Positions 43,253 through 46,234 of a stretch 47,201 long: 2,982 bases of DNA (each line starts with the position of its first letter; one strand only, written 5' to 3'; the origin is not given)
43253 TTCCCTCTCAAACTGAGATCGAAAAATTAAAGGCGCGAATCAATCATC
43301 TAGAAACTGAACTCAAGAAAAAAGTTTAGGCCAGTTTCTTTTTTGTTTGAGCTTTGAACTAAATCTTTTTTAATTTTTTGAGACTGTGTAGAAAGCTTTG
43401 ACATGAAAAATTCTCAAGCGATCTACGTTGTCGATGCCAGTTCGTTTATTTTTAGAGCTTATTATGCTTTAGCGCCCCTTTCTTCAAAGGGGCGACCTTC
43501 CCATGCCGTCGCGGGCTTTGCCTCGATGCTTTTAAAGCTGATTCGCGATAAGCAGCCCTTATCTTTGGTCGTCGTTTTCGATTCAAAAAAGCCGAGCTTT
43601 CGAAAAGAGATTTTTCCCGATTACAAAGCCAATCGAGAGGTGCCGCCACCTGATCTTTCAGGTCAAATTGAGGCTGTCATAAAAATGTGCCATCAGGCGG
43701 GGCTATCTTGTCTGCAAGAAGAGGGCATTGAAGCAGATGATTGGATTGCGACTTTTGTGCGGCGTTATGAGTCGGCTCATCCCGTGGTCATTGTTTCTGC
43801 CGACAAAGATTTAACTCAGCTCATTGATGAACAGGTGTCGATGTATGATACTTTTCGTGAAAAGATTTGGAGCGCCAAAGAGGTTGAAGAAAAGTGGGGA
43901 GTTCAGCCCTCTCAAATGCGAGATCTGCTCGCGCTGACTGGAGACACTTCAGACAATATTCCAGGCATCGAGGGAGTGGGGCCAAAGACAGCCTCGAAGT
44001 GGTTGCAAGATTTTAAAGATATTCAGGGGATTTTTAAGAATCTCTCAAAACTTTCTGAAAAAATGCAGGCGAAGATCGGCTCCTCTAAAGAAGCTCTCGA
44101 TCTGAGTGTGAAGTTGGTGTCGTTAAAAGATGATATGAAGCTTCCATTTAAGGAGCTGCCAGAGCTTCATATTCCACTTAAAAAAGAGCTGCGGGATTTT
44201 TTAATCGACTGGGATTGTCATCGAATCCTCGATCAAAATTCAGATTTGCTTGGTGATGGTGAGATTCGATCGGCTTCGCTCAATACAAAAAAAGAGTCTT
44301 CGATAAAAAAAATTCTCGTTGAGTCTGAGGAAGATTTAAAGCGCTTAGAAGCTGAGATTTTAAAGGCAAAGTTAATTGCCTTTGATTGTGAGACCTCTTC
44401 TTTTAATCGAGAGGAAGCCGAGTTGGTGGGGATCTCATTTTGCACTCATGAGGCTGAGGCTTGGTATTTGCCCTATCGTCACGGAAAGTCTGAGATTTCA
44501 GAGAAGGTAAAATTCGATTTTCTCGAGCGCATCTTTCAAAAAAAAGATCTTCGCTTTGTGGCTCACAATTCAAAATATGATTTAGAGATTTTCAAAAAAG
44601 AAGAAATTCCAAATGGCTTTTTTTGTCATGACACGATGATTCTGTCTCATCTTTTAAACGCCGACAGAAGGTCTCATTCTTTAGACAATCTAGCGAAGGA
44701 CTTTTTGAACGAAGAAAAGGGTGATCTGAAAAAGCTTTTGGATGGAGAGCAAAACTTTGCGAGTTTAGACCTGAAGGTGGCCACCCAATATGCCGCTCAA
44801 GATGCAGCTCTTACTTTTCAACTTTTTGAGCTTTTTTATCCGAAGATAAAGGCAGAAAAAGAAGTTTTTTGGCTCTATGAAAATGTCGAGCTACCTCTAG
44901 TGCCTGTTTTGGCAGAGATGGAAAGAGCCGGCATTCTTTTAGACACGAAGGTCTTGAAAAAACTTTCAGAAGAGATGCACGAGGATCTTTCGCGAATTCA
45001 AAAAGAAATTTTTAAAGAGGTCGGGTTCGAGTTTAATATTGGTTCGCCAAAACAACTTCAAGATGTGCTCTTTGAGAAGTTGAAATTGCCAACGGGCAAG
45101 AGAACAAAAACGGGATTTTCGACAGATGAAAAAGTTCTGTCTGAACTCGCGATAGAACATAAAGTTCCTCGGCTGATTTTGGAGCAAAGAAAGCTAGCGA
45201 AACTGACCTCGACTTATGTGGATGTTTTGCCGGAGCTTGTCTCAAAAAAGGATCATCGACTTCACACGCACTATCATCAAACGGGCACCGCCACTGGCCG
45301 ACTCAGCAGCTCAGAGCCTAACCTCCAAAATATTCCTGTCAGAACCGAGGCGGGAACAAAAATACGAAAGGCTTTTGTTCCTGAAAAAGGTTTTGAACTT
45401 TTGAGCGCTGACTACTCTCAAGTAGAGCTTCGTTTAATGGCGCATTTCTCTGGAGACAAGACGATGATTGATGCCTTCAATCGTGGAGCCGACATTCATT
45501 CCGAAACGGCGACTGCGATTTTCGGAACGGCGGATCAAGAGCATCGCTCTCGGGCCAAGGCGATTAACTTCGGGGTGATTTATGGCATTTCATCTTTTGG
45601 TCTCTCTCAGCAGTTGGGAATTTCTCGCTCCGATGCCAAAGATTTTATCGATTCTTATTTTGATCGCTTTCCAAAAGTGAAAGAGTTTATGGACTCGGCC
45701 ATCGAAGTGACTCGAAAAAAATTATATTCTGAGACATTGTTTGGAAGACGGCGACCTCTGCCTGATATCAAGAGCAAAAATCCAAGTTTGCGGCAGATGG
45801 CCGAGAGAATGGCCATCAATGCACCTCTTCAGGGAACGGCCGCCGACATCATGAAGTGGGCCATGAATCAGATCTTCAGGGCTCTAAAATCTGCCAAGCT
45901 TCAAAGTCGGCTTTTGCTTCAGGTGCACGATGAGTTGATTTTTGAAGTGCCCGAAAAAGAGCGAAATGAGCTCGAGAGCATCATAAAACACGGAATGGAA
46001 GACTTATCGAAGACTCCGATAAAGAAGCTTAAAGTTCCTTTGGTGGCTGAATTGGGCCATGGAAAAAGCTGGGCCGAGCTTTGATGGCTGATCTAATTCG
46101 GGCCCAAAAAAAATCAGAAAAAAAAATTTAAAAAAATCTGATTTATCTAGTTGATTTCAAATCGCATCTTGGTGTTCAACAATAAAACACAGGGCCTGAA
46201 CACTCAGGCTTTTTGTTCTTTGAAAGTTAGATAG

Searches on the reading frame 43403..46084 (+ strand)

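Call 65: search_protein_families(library=pfam, proteins=[window:43403-46084:+], max_evalue=0.001)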
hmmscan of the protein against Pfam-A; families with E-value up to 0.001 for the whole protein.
window:43403-46084:+ (893 aa): 4 families
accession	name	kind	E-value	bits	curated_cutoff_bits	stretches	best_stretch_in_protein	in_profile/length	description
PF00476.26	DNA_pol_A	-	9.8e-158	525.5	34.3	1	516-892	2-381/381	DNA polymerase family A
PF02739.22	5_3_exonuc_N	-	2.1e-49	167.9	34.3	1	7-166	2-164/164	5'-3' exonuclease, N-terminal resolvase-like domain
PF01367.25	5_3_exonuc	-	1.3e-26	93.3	40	1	167-250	1-85/97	5'-3' exonuclease, C-terminal SAM fold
PF01612.26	DNA_pol_A_exo1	-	7.3e-23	81.7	23.6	1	306-481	4-171/173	3'-5' exonuclease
